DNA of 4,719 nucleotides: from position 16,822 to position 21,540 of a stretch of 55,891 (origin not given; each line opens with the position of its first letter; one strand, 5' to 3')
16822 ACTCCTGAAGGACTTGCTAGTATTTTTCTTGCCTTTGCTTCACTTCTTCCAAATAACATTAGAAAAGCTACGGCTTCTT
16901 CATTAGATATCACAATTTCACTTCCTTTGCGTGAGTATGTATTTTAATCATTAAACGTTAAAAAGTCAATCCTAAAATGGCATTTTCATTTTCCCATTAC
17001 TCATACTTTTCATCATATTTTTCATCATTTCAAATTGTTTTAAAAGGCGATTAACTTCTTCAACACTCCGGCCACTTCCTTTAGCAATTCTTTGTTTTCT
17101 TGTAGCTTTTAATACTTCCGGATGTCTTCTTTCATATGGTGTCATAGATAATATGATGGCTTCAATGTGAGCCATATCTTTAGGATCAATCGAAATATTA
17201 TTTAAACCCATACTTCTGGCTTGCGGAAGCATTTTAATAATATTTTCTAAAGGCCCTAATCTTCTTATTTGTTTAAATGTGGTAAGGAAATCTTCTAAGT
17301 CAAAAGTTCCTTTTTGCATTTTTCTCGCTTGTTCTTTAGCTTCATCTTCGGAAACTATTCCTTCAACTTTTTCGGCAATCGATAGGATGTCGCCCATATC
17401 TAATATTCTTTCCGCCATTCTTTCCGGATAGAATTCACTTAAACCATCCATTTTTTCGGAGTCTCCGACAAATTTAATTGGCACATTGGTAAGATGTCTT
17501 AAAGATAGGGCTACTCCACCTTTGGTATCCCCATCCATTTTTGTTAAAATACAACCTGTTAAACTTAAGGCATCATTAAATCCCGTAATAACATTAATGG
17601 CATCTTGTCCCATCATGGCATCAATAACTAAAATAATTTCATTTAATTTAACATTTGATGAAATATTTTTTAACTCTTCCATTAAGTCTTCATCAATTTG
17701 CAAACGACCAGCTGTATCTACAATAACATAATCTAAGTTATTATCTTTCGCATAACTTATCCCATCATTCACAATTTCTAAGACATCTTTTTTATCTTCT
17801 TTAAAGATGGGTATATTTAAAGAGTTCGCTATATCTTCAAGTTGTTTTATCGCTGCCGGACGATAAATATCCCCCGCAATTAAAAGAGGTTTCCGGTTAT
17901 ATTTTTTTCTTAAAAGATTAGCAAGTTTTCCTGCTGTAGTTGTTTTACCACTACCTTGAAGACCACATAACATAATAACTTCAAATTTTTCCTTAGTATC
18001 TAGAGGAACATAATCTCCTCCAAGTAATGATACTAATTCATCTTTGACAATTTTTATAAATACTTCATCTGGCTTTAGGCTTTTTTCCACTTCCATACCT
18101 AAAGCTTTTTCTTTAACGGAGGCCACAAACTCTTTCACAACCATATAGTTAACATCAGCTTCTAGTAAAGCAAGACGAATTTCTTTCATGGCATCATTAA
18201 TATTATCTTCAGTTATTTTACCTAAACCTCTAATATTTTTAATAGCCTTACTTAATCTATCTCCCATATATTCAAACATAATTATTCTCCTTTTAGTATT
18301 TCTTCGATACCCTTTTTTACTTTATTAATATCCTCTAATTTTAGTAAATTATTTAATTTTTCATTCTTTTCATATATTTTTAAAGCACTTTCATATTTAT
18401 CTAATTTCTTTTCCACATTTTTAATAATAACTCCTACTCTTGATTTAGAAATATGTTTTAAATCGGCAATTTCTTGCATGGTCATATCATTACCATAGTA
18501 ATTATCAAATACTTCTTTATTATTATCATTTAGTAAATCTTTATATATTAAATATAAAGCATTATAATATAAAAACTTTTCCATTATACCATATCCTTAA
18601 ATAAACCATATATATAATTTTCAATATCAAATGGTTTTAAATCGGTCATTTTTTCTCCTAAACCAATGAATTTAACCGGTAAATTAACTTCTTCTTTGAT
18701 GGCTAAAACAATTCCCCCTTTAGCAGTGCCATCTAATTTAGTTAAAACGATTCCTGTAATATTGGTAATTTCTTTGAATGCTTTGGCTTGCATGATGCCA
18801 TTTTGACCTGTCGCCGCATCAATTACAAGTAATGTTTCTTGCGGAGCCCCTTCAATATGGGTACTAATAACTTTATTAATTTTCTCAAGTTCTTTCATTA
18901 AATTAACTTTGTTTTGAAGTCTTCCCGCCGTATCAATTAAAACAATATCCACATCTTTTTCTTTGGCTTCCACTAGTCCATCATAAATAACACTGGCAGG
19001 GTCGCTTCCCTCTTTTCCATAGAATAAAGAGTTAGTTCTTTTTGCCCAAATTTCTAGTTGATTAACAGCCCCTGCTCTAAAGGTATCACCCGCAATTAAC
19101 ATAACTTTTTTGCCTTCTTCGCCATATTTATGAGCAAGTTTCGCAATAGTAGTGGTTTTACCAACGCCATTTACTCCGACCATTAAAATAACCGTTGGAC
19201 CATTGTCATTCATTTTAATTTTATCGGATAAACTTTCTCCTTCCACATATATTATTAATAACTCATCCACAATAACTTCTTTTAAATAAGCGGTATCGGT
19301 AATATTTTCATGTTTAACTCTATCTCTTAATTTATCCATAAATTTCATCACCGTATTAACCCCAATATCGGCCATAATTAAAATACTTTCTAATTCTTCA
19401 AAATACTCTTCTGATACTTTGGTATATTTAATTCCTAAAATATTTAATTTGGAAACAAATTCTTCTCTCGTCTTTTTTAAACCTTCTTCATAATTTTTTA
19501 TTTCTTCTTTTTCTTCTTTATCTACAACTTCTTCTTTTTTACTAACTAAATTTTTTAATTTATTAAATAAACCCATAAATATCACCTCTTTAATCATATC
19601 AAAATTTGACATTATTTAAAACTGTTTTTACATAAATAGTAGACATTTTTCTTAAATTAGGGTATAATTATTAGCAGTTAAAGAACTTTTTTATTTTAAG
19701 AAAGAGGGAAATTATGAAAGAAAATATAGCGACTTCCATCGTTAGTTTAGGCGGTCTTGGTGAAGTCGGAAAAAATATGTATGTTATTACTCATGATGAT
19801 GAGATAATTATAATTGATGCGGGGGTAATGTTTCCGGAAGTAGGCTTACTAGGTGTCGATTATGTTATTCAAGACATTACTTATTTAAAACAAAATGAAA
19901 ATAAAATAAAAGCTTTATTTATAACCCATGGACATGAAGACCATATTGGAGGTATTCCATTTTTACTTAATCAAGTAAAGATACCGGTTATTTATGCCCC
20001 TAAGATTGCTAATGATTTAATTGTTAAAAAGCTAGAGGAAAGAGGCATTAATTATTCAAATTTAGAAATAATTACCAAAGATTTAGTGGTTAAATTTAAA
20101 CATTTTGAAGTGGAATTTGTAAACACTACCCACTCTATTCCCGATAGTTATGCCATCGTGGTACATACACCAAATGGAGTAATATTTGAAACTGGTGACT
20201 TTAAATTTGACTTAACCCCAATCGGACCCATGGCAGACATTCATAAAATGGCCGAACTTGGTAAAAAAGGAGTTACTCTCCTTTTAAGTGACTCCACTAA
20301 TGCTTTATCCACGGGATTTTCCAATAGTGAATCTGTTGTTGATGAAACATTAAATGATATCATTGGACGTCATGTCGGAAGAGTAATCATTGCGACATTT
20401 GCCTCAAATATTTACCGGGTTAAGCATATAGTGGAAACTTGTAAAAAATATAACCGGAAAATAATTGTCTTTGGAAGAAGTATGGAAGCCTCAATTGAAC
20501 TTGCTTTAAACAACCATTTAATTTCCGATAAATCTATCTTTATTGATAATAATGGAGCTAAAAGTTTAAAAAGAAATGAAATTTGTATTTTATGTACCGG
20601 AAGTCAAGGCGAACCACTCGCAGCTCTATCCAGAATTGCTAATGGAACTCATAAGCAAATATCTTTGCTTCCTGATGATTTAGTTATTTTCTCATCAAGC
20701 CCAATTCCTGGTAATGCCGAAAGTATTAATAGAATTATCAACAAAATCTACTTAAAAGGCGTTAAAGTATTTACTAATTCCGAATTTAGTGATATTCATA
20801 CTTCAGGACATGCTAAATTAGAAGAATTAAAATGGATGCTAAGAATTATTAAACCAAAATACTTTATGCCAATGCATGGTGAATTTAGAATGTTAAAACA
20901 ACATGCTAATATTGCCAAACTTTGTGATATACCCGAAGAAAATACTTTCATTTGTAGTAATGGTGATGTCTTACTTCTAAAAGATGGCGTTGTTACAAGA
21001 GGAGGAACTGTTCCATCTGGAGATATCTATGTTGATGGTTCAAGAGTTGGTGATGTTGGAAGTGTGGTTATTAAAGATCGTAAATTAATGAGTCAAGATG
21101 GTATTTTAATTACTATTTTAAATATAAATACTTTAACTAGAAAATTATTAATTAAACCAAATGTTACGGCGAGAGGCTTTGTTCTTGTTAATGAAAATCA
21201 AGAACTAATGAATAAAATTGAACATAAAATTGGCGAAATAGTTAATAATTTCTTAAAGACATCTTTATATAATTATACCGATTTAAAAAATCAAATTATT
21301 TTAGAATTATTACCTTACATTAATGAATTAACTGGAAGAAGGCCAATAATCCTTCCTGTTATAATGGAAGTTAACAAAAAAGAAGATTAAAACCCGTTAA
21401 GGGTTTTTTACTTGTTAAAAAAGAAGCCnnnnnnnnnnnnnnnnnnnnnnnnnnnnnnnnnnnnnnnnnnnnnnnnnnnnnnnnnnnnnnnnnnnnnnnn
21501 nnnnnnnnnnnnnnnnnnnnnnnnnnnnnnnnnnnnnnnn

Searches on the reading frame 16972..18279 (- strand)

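Call 65: search_protein_families(library=pfam, proteins=[window:16972-18279:-], max_evalue=0.0001)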
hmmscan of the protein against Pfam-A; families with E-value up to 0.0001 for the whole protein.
window:16972-18279:- (435 aa): 5 families
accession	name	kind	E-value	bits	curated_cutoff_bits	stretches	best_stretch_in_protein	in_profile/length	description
PF00448.28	SRP54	-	1.8e-71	240.3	22.7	1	100-293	2-195/196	SRP54-type protein, GTPase domain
PF02978.25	SRP_SPB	-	1.1e-32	112.6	27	1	325-423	1-91/91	Signal peptide binding domain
PF02881.24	SRP54_N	-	5.5e-22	78.2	22.4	1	5-82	1-75/75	SRP54-type protein, helical bundle domain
PF13401.12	AAA_22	-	1.1e-07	32.6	27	1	101-218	7-121/130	AAA domain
PF13207.12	AAA_17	-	1e-05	26.2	27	0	106-218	2-108/136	AAA domain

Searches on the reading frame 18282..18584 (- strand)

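Call 65: search_protein_families(library=pfam, proteins=[window:18282-18584:-], max_evalue=0.0001)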
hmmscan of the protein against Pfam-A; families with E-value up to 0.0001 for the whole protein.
window:18282-18584:- (100 aa): 2 families
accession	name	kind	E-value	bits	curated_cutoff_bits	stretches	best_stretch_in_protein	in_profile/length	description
PF04297.20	UPF0122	-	7.7e-19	68.3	22.7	1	1-94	1-95/101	Putative helix-turn-helix protein, YlxM / p13 like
PF04545.22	Sigma70_r4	-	3.4e-06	26.9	24.1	1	18-61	5-48/50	Sigma-70, region 4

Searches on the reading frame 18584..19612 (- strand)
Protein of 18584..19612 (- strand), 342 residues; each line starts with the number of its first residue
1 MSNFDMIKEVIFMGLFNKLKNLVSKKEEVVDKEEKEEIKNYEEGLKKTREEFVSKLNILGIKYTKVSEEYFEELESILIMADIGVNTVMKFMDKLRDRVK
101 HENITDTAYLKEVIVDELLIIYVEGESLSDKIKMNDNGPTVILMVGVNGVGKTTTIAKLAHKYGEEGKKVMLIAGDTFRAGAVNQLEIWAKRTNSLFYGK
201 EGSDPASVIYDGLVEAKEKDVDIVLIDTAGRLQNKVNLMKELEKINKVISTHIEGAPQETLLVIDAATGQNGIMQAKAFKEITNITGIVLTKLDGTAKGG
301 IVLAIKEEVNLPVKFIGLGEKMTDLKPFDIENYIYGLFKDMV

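Call 65: search_protein_families(library=pfam, proteins=[window:18584-19612:-], max_evalue=0.0001)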
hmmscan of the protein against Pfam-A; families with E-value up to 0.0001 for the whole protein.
window:18584-19612:- (342 aa): 6 families
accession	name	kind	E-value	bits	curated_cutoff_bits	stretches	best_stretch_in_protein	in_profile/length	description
PF00448.28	SRP54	-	3.7e-78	262.1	22.7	1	139-338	1-195/196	SRP54-type protein, GTPase domain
PF02881.24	SRP54_N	-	5e-14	52.7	22.4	1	62-118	11-75/75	SRP54-type protein, helical bundle domain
PF13604.12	AAA_30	-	3.7e-06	27.2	27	1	139-235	18-103/191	AAA domain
PF13207.12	AAA_17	-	3e-05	24.7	27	1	145-244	1-94/136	AAA domain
PF06414.18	Zeta_toxin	-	3.3e-05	23.8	22.3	1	131-180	7-56/199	Zeta toxin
PF01656.29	CbiA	-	7.4e-05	23.2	25.4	0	149-309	9-100/125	CobQ/CobB/MinD/ParA nucleotide binding domain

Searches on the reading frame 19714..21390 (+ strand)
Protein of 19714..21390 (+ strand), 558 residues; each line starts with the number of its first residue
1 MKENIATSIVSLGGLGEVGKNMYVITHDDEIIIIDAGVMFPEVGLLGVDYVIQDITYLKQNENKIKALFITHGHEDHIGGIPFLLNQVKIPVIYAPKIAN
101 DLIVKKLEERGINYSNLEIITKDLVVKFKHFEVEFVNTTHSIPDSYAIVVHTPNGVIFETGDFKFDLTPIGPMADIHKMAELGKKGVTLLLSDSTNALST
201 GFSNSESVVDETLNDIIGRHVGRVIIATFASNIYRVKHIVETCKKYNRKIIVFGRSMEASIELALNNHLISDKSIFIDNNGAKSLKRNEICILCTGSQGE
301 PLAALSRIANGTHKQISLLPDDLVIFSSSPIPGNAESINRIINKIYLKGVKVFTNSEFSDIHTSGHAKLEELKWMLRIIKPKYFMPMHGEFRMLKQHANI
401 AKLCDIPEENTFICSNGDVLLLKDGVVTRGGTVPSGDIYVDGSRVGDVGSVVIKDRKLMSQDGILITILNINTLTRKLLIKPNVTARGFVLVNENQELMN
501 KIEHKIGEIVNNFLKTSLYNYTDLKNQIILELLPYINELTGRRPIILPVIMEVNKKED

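Call 66: search_protein_families(library=pfam, proteins=[window:19714-21390:+], max_evalue=0.0001)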
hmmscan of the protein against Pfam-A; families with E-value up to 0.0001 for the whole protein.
window:19714-21390:+ (558 aa): 5 families
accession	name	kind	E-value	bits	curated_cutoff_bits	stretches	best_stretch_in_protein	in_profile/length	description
PF22505.1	RNase_J_b_CASP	-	1.5e-47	160.9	27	1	222-345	2-126/126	Ribonuclease J, beta-CASP domain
PF17770.6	RNase_J_C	-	1.3e-24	87.5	23.8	1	452-553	1-102/102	Ribonuclease J C-terminal domain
PF00753.33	Lactamase_B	-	1.9e-15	57.8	22.7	1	16-165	2-152/196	Metallo-beta-lactamase superfamily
PF07521.17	RMMBL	-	3e-11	43.6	21.6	1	359-399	9-50/63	Zn-dependent metallo-hydrolase RNA specificity domain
PF12706.13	Lactamase_B_2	-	7.2e-07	29.4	27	1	59-163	25-143/200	Beta-lactamase superfamily domain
